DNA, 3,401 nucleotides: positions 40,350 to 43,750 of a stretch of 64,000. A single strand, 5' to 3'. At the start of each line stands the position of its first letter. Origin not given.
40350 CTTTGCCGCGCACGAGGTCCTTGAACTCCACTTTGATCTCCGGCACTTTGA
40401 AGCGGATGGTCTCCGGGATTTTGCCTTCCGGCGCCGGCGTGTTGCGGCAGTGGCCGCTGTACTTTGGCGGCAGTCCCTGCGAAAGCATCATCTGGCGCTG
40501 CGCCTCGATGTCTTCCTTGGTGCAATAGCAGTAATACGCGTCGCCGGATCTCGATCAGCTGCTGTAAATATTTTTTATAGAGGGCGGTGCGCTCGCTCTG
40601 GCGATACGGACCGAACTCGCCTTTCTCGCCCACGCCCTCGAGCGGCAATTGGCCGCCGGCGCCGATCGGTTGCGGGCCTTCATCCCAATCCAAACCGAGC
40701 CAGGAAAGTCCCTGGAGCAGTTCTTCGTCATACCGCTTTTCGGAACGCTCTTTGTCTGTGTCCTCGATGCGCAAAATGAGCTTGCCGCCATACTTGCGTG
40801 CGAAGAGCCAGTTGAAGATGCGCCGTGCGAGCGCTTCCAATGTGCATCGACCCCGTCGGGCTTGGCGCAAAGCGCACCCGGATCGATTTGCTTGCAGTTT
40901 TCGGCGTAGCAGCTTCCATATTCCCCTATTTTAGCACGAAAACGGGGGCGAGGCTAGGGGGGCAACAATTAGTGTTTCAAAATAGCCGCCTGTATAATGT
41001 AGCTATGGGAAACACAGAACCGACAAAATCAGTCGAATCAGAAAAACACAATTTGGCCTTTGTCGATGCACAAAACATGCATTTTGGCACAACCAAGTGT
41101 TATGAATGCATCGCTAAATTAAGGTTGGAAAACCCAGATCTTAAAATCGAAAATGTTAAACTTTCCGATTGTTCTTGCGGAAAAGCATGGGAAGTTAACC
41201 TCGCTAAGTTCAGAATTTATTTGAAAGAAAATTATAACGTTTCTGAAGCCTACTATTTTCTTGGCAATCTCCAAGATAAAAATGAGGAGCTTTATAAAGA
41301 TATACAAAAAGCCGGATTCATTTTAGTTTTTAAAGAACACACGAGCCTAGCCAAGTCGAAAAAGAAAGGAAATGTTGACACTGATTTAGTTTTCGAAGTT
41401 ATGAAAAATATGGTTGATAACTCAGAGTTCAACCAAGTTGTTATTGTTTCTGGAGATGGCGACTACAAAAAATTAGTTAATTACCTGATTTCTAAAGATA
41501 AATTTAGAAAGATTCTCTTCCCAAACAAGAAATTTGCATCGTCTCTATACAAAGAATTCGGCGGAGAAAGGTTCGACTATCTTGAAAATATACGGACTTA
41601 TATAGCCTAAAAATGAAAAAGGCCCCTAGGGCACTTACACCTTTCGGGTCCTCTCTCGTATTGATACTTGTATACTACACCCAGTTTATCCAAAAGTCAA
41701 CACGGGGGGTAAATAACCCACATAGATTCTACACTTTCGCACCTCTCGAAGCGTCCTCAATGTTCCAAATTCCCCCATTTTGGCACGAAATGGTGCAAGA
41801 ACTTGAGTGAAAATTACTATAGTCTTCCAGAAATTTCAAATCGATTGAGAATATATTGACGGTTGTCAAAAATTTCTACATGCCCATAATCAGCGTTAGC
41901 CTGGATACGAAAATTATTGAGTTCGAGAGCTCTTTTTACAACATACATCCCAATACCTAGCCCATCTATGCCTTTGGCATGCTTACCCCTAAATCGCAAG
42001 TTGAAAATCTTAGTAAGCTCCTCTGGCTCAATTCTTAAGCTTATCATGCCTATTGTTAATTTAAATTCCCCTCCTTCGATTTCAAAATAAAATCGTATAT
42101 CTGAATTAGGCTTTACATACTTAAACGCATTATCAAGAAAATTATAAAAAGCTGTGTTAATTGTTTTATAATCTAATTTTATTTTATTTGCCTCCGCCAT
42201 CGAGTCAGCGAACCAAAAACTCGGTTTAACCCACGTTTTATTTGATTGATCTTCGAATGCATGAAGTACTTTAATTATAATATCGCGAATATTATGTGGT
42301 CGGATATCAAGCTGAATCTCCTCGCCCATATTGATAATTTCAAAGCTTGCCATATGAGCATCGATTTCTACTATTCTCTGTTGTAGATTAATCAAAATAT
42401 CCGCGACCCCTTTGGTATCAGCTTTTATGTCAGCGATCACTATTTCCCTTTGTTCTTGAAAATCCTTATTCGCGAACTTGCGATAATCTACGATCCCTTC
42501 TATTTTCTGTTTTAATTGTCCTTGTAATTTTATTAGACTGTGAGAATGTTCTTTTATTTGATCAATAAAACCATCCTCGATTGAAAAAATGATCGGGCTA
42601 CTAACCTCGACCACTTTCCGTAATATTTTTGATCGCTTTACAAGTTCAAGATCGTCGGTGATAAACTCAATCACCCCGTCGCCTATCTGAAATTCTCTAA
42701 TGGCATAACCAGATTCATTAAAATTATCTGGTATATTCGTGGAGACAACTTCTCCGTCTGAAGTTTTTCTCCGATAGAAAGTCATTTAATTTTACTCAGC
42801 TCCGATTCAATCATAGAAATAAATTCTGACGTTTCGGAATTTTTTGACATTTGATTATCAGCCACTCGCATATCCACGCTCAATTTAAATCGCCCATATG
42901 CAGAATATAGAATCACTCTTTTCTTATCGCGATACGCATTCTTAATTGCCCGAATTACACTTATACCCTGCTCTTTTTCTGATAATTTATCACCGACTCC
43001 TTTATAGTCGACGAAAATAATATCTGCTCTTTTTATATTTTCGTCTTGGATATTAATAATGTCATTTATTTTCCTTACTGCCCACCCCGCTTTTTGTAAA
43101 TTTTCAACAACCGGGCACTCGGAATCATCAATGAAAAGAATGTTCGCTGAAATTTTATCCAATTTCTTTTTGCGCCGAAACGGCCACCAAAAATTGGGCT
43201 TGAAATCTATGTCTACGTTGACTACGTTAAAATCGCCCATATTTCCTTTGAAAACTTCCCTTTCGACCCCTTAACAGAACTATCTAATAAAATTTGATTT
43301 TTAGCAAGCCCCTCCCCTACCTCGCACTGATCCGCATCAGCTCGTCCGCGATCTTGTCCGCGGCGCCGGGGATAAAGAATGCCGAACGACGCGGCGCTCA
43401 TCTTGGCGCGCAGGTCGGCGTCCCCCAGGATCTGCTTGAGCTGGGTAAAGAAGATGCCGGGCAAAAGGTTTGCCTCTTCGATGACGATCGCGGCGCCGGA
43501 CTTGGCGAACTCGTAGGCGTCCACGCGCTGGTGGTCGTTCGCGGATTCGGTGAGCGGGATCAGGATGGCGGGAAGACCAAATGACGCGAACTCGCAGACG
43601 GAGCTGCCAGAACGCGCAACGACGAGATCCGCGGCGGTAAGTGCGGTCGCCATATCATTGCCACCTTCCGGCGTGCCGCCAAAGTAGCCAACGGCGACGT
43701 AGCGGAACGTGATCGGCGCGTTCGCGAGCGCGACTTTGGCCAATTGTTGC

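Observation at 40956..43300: AT-rich island between gltX and murG carrying a NYN nuclease and a receiver plus histidine-kinase-like ATPase pair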

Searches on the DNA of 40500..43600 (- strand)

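Call 54: search_rna_families(source=window, start=40500, end=43600, threshold=evalue, max_evalue=1)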
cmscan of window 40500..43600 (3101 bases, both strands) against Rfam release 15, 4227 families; matches with E-value up to 1: 0.
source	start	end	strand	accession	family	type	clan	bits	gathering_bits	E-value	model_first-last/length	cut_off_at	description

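Call 85: search_dna_similar(query=L051:3968-5630:+, collection=ecoli_genomes, mode=near, max_rows=8)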
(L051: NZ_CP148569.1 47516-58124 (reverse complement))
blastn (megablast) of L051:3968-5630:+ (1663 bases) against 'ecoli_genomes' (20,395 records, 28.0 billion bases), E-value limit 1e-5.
No match.

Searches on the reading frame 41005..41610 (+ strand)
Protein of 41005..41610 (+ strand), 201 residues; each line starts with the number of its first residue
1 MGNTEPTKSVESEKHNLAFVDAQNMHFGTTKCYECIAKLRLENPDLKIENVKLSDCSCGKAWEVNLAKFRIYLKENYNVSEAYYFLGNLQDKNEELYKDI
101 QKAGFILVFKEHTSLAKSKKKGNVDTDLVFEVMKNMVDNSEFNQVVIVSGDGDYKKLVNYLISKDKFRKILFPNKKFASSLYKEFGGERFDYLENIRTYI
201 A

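Call 4: search_protein_families(library=padloc, proteins=[window:41005-41610:+], max_evalue=1)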
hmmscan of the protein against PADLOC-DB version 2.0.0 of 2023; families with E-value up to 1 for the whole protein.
window:41005-41610:+ (201 aa): 0 families

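Call 5: search_protein_families(library=pfam, proteins=[window:41005-41610:+], max_evalue=1)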
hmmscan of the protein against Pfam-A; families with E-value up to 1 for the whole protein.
window:41005-41610:+ (201 aa): 4 families
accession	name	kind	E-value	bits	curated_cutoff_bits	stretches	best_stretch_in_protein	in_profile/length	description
PF01936.24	NYN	-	3e-13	51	24.2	1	50-181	16-134/145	NYN domain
PF18475.7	PIN7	-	0.019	16.1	34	1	114-162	51-100/103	PIN domain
PF21344.3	Zn_ribbon_LysW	-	0.044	13.9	27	1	31-64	2-33/46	Alpha-aminoadipate carrier protein LysW-like, globular domain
PF00781.29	DAGK_cat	-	0.19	11.7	23.6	1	136-163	50-77/125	Diacylglycerol kinase catalytic domain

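Call 21: search_protein_families(library=ncbifam, proteins=[window:41005-41610:+], max_evalue=1)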
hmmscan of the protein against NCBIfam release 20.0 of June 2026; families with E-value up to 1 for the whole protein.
window:41005-41610:+ (201 aa): 1 family
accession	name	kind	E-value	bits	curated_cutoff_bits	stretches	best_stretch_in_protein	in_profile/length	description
TIGR01206.1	lysW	equivalog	0.078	12.9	53.2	1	31-53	4-25/54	lysine biosynthesis protein LysW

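Call 65: search_protein_families(library=phrogs, proteins=[window:41005-41610:+], max_evalue=0.01)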
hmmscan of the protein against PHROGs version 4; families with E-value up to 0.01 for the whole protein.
window:41005-41610:+ (201 aa): 1 family
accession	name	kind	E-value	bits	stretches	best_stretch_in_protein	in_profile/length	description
phrog_5277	-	unknown function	0.0078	16.8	0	24-146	77-186/190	-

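Call 66: search_solved_structures(query=window:41005-41610:+, max_evalue=1, show_alignments=1)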
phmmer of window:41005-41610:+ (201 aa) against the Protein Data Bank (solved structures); distinct sequences matched with E-value up to 1: 2.
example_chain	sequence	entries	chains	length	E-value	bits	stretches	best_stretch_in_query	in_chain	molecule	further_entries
2qip_A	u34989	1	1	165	0.0013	22.1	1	71-162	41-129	Protein of unknown function VPA0982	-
3wwl_A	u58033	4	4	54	0.3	14.3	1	31-58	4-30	Alpha-aminoadipate carrier protein LysW | OrfF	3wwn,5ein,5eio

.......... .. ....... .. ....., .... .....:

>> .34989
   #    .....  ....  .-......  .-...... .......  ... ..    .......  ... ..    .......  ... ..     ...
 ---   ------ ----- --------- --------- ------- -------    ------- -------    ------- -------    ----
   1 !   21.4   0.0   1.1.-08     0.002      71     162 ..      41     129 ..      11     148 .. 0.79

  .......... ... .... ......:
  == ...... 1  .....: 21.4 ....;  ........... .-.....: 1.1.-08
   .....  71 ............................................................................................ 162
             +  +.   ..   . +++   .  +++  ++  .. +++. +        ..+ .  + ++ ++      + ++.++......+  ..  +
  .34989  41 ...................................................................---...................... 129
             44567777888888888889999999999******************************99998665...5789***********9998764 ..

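Call 88: search_dna_similar(query=window:41005-41610:+, collection=phages, mode=protein, max_evalue=0.00001, max_rows=10)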
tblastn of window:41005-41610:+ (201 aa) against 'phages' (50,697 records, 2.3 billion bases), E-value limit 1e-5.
No match.

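Call 89: search_dna_similar(query=window:41005-41610:+, collection=plasmids, mode=protein, max_evalue=0.00001, max_rows=10)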
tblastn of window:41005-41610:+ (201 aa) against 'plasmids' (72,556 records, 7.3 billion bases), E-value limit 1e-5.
No match.

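Call 90: find_related_loci(query=window:41005-41610:+, collection=viral_contigs, flank=5000)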
Query window:41005-41610:+ (201 aa) in viral_contigs; peptide patterns used: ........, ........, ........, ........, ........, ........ (x = any residue, [..] = any of these).
10 stretches matched a pattern, but none encodes a relative of the query by tblastn (E <= 1e-3).
